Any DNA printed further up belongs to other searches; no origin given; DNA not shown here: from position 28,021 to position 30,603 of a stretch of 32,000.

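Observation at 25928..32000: GH5 cellulase divergently paired with a codon-biased three-gene module (CBM-like protein plus two giant predicted outer-membrane proteins): a candidate non-Sus glycan capture or uptake system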

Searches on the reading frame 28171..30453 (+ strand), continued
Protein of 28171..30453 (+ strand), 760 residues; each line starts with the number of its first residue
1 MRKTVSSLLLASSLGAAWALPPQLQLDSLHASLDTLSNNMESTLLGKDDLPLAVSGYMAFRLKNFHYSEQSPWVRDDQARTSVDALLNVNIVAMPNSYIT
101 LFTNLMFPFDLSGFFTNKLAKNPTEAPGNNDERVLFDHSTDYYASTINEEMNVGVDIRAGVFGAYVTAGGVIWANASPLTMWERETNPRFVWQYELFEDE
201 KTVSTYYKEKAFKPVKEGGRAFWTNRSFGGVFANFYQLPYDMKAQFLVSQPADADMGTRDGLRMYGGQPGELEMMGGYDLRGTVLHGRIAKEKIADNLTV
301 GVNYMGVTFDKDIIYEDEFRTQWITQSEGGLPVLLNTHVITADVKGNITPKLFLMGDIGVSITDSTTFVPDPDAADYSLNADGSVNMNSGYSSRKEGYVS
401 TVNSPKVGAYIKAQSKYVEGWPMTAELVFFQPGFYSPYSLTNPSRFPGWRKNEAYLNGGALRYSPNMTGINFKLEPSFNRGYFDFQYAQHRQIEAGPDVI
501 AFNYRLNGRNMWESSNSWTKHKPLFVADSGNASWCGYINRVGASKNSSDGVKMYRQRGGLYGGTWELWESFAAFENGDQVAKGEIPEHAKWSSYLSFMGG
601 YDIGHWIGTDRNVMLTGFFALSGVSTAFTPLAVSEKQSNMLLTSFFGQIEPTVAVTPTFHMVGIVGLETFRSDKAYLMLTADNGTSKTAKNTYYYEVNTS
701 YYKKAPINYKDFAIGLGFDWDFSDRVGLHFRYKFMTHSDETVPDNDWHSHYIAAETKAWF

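Call 47: search_solved_structures(query=L001:17308-18360:+, max_evalue=0.001, show_alignments=2)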
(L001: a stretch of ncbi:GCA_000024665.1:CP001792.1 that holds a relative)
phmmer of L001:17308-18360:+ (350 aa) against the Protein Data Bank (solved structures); distinct sequences matched with E-value up to 0.001: 45.
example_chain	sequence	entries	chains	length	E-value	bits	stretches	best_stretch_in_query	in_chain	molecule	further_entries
5gzu_A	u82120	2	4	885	1.4e-15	60.9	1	69-324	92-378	Chitinase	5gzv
5gzt_B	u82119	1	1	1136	5.2e-15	59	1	69-324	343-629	Chitinase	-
6kst_A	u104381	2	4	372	1.3e-12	51.1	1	22-138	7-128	Family 18 chitinase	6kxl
6kxm_A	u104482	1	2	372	6.4e-12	48.9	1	22-138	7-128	Family 18 chitinase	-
3w4r_A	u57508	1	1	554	6.3e-11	45.6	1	7-136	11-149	Chitinase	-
6kxn_A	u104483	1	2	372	9.3e-11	45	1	22-138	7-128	Family 18 chitinase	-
3wkz_A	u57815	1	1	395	2.5e-10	43.6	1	23-136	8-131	Chitinase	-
3wl1_A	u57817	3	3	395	5.9e-10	42.4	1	23-136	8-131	Chitinase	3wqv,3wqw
3wl0_A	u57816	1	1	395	1.2e-09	41.4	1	23-135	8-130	Chitinase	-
8hw6_A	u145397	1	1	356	1.3e-08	38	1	5-325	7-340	Chitinase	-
6jm7_A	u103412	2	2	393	1.4e-08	37.9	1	24-326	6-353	ofchtiv | ofchtiv-allosamidin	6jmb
6epb_A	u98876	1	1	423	1.5e-08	37.7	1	75-324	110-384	Endochitinase 42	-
1wno_A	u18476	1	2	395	3e-08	36.8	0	206-333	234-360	Chitinase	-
1w9p_A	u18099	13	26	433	3.8e-08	36.4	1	75-333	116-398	CHITINASE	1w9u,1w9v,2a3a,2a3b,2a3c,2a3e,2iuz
6jm8_A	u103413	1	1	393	3.9e-08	36.4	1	24-326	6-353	ofchtiv-g5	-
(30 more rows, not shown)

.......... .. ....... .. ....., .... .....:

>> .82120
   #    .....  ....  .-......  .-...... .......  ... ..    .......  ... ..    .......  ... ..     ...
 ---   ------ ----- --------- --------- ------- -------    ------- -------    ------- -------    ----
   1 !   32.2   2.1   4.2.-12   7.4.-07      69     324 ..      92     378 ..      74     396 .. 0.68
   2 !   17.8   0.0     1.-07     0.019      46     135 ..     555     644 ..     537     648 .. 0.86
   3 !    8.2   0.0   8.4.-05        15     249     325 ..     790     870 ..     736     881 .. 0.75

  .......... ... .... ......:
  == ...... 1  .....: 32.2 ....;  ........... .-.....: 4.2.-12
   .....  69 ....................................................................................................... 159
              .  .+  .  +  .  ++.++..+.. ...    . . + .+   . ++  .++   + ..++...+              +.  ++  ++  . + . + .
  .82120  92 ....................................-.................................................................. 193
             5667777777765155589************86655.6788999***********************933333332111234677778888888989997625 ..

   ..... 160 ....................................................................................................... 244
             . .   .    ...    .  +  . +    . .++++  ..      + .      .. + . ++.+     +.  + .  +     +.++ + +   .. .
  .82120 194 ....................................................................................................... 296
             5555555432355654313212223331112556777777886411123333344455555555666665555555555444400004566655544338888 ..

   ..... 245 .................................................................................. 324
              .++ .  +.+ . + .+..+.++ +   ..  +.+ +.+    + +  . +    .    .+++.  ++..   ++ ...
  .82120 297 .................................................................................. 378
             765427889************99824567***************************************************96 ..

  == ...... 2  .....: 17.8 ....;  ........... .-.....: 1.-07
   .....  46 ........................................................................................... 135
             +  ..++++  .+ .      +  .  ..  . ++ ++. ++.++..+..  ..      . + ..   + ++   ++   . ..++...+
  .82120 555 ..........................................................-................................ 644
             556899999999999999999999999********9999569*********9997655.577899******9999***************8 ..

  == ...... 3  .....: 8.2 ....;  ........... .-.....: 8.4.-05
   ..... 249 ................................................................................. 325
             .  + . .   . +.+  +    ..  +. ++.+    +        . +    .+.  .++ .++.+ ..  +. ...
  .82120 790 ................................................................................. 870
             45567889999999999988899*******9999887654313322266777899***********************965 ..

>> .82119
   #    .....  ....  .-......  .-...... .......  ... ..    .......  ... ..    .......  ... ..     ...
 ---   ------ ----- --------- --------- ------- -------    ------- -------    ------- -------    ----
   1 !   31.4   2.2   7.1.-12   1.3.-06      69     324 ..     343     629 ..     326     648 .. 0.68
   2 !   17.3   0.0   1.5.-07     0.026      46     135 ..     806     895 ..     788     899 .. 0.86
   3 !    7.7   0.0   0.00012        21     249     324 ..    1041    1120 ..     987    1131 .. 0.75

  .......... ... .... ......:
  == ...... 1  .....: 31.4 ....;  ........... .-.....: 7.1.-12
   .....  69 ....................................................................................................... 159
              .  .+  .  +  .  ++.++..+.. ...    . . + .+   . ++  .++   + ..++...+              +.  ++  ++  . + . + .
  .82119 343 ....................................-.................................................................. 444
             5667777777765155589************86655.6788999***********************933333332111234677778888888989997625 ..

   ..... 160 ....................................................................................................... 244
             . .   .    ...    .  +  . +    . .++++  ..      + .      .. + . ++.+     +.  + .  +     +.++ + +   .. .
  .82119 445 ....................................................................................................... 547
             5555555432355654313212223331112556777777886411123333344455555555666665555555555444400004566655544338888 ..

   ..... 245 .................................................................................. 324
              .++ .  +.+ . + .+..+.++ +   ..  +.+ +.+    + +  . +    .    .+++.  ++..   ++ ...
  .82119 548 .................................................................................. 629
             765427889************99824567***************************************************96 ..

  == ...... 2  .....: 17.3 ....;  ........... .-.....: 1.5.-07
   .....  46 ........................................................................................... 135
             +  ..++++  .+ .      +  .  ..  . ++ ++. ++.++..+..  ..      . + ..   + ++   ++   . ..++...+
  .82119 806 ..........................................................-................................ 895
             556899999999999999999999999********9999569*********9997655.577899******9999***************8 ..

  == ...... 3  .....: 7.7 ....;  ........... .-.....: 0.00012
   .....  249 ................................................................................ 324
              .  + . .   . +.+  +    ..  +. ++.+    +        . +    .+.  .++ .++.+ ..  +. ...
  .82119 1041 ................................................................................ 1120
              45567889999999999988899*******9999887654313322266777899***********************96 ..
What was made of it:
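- On GH18 chitinase (active enzyme): FSU_2012 has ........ aligned to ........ of chitinase 5GZU (call 47).
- Closest known: Chitinase-like lectins. Same: CHI3L1 structures are among the PDB sequence hits (call 47).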

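Call 48: predict_structure(alignment_id=A1)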
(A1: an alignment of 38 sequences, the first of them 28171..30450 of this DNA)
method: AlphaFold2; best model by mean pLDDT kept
length: 760 residues; sequences in the alignment: 38
mean_pLDDT: 74.8   pTM: 0.77
mean pLDDT of the five models: 74.8, 74.6, 74.4, 71.8, 71.5
residues with pLDDT >= 90: 218; 70-90: 311; 50-70: 85; < 50: 146
segments of 3 or more residues with pLDDT < 50: 1-49, 114-149, 214-223, 260-279, 324-326, 546-556, 684-689, 691-696
pLDDT, mean of each block of 10 residues (from residue 1): 38 31 31 30 34 84 86 76 81 84 79 49 42 32 37 84 85 84 72 74 81 49 62 89 91 58 34 35 89 87 93 74 54 87 90 93 90 87 83 89 94 78 90 86 56 80 86 85 90 91 88 67 58 69 58 54 75 90 89 92 86 90 92 85 95 91 96 90 50 52 93 96 90 96 92 90
secondary structure, 60 per line:
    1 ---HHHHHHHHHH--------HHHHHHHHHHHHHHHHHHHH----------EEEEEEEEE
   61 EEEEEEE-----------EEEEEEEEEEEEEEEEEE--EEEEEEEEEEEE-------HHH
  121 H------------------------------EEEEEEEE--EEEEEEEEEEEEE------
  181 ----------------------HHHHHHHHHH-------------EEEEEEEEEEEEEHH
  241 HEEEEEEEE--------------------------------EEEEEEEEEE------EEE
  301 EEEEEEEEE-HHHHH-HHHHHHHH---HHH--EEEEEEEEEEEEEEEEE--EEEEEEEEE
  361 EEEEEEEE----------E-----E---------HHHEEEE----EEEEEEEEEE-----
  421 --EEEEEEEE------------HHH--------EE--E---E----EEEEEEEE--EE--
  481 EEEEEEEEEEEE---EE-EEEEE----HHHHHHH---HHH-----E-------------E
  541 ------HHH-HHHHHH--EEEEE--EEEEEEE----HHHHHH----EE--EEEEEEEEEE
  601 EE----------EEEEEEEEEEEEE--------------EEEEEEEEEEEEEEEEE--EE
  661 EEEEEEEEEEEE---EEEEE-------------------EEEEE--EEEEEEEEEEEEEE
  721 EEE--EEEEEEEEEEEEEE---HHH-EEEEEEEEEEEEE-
elements in order (helices of 4 or more, strands of 3 or more residues): H4-13 H22-41 E52-67 E79-96 E99-110 H118-121 E152-159 E162-174 H203-212 E226-238 E242-249 E282-291 E298-309 H311-315 H317-324 E333-349 E352-368 E398-401 E406-415 E423-430 E467-474 E481-492 E499-503 H508-514 H551-556 E559-563 E566-572 H577-582 E591-602 E613-625 E640-656 E659-672 E676-680 E700-704 E707-723 E726-739 E747-759
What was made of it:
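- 28171..30453 (+): Gene 2: barrel 1 (FSU_2008 / Fisuc_1526, 760 aa). It has a signal peptide (AWA|LPPQ), an N-terminal amphipathic helix (residues 22-41), a barrel of about 24 strands, a long and highly conserved loop 3 (175-225, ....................), and a C-terminal Phe. AF2 model: pLDDT 74.8, pTM 0.77 (call 48).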

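Call 51: fold_search(model_id=the predicted structure, library=pdb)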
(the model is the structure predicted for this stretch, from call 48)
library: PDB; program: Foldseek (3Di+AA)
matches with E <= 10: 776; with E <= 0.001: 341
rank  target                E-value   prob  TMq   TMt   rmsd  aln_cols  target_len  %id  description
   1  4rdr                  5.2e-10  1.00  0.31  0.33  19.7       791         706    8  Structure of the bacterial Zn-transporter ZnuD from Neisseria meningitidis (locked conformation bound to zinc and cadmiu (released 2015-08-19)
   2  7zgx_A                1.9e-09  1.00  0.16  0.14  23.2      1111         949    9  S-layer Deinoxanthin Binding Complex, C1 symmetry (released 2022-07-13)
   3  8agd_A                3.9e-09  1.00  0.16  0.11  25.9      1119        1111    9  Full SDBC and SOD assembly (released 2023-04-12)
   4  9fw9_D                6.2e-09  1.00  0.22  0.24  22.1       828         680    6  Cryo-EM structure of the type 1 pilus assembly platform as part of the FimA-bound chaperone-usher pilus complex (FimDH (released 2025-06-04)
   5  3rfz_B                1.1e-08  1.00  0.23  0.22  20.7       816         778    7  Crystal structure of the FimD usher bound to its cognate FimC:FimH substrate (released 2011-06-01)
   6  6z8y_A                1.5e-08  1.00  0.37  0.42  12.8       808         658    8  Copper transporter OprC (released 2021-06-09)
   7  5fp2_B                2.3e-08  1.00  0.26  0.34  17.1       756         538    7  Crystal structure of the siderophore receptor PirA from Pseudomonas aeruginosa (released 2015-12-09)
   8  8ae1_A                3.0e-08  1.00  0.15  0.13  23.9      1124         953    8  Structure of trimeric SlpA outer membrane protein (released 2022-11-30)
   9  5ldt_A                5.6e-08  1.00  0.25  0.40  13.7       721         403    8  Crystal Structures of MOMP from Campylobacter jejuni (released 2016-10-26)
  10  9fy9_D                5.9e-08  1.00  0.25  0.27  18.9       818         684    7  Cryo-EM structure of the type 1 chaperone-usher pilus FimD-tip complex (FimDHGFC) - Conformer 1 (released 2025-06-04)
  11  6r2q_B                6.6e-08  1.00  0.29  0.34  20.1       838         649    9  Structure of the Mtr complex (released 2020-04-22)
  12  5fr8_A                8.5e-08  1.00  0.31  0.33  17.4       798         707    8  Crystal structure of the siderophore receptor PirA from Acinetobacter baumannii (released 2016-05-11)
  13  5oyk                  1.1e-07  1.00  0.20  0.43  19.5       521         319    9  Outer-membrane expressed OmpT of Vibrio cholerae (released 2018-04-25)
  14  1po3_B                1.3e-07  1.00  0.37  0.42  14.2       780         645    9  Crystal structure of ferric citrate transporter FecA in complex with ferric citrate (released 2003-11-18)
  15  3rfz_E                1.7e-07  1.00  0.24  0.23  20.6       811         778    7  Crystal structure of the FimD usher bound to its cognate FimC:FimH substrate (released 2011-06-01)
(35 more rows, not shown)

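Call 54: find_homologous_proteins(query=A3, max_evalue=0.001)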
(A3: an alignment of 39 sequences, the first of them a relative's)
Query A3 (39 sequences) (720 aa, profile of the alignment): 688 proteins with E <= 0.001 among 8000 candidates; the best 120 are listed.
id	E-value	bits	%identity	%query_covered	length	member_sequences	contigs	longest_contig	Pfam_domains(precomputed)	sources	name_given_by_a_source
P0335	0.0e+0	1050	74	100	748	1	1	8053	-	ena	-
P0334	0.0e+0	1049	74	100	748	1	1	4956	-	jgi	jgi:hypothetical protein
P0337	0.0e+0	1049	74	100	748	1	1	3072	-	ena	-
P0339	0.0e+0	1049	74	100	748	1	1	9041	-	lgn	-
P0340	0.0e+0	1049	74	100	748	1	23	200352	-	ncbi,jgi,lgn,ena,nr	ncbi:hypothetical protein SAMN05720467_2604 [Fibrobacter sp. UWB7]|jgi:hypothetical protein|nr:hypot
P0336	0.0e+0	1048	74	100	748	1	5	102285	-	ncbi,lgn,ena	-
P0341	0.0e+0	1048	73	100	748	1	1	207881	-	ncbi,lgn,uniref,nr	ncbi:hypothetical protein [Fibrobacter sp. UWB13]|uniref:hypothetical protein n=1 Tax=Fibrobacter sp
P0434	0.0e+0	1048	73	100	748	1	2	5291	-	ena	-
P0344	0.0e+0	1048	74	100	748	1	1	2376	-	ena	-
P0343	0.0e+0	1047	73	100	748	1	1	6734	-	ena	-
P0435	0.0e+0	1047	73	100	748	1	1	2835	-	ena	-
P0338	0.0e+0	1047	74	100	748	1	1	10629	-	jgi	-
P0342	0.0e+0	1046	74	100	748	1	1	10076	-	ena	-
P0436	0.0e+0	1045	74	100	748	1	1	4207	-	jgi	jgi:hypothetical protein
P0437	0.0e+0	1045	73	100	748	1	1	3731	-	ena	-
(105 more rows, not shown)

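Call 58: search_protein_families(library=pfam, proteins=[L001:14477-16618:+, L001:16631-17290:+, L001:17308-18360:+, L001:18590-20350:+, L001:12299-14461:+], max_evalue=1)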
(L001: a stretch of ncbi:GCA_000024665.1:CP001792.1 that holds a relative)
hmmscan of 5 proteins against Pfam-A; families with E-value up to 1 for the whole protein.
L001:14477-16618:+ (713 aa): 0 families

L001:16631-17290:+ (219 aa): 0 families

L001:17308-18360:+ (350 aa): 3 families
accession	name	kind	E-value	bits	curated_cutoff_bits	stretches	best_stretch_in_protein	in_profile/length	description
PF00704.34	Glyco_hydro_18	-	4.6e-31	109.1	29.6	1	23-323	1-317/317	Glycosyl hydrolases family 18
PF20099.4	DUF6489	-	0.029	14.8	23.6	0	65-107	30-72/80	Family of unknown function (DUF6489)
PF13977.11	TetR_C_6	-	0.035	14.7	27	1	137-179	67-105/115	BetI-type transcriptional repressor, C-terminal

L001:18590-20350:+ (586 aa): 3 families
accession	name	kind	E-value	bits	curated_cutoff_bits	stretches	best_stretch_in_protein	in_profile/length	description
PF00759.25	Glyco_hydro_9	-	2.1e-90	304.6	27.7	1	105-569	1-443/444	Glycosyl hydrolase family 9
PF02927.20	CelD_N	-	1.5e-11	45.3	24.6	1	21-92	8-83/86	Cellulase N-terminal ig-like domain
PF06662.19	C5-epim_C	-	0.0045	16.9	23.3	1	436-472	25-61/188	D-glucuronyl C5-epimerase C-terminus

L001:12299-14461:+ (720 aa): 1 family
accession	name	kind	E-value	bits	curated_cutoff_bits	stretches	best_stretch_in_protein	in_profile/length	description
PF15894.10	SgrT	-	0.21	11.9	27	0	107-123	4-18/46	Inhibitor of glucose uptake transporter SgrT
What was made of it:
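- On GH18 fold family: 109.1 bits against a cut-off of 29.6 (call 58).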

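Call 65: predict_structure(alignment_id=A4)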
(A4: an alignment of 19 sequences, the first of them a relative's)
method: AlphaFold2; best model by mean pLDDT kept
length: 720 residues; sequences in the alignment: 19
mean_pLDDT: 55.1   pTM: 0.59
mean pLDDT of the five models: 55.1, 53.5, 51.9, 47.0, 46.0
residues with pLDDT >= 90: 0; 70-90: 207; 50-70: 210; < 50: 303
segments of 3 or more residues with pLDDT < 50: 1-42, 65-76, 104-120, 139-155, 169-182, 210-240, 273-306, 402-509, 629-642, 682-688, 696-699
pLDDT, mean of each block of 10 residues (from residue 1): 30 28 30 36 58 60 48 45 59 56 40 36 61 60 24 48 56 36 62 70 61 27 27 34 65 66 65 45 41 46 51 67 70 73 70 73 76 79 78 75 38 27 23 30 33 34 34 27 37 41 41 76 81 80 72 81 70 77 76 74 78 78 65 46 67 75 75 66 48 49 67 67
secondary structure, 60 per line:
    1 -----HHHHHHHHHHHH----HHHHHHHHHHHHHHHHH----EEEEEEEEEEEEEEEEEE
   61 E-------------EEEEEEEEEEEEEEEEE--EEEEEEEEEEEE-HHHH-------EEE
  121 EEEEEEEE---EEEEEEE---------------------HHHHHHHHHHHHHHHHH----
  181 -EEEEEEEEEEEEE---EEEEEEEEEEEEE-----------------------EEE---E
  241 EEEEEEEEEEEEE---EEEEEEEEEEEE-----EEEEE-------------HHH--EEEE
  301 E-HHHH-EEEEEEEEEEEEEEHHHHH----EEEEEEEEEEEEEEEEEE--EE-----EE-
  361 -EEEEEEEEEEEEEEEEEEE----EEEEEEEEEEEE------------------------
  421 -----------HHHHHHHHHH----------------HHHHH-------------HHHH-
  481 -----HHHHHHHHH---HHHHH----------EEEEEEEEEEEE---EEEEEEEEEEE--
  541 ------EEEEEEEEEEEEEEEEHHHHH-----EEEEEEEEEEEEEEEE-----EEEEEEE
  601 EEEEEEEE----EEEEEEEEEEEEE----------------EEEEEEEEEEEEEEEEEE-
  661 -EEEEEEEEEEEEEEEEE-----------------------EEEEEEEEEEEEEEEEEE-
elements in order (helices of 4 or more, strands of 3 or more residues): H6-17 H22-38 E43-61 E75-91 E94-105 H107-110 E118-128 E132-138 H160-176 E182-194 E198-210 E234-236 E240-253 E257-268 E274-278 E297-301 H303-306 E308-321 H322-326 E331-348 E362-380 E385-396 H432-441 H458-462 H476-479 H486-494 H498-502 E513-524 E528-538 E547-562 H563-567 E573-588 E594-608 E613-625 E642-659 E662-678 E702-719
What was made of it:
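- On Outer-membrane beta-barrel protein (generic): The AF2 models show 22-24 long strands (calls 48, 65).
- On Classical or sugar-specific porins (LamB, OprB, OprD/ChiP, KdgM): The proteins are 713-760 aa with about 22-24 strands (calls 48, 65).
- On SLH-tethered trimeric outer-membrane proteins (OmpM / SlpA type): Only a helix of about 20 residues precedes the barrel (calls 48, 65).
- Tried and rejected: Barrel 2 was therefore modelled with a shallow alignment, and the model is of low confidence (call 65).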
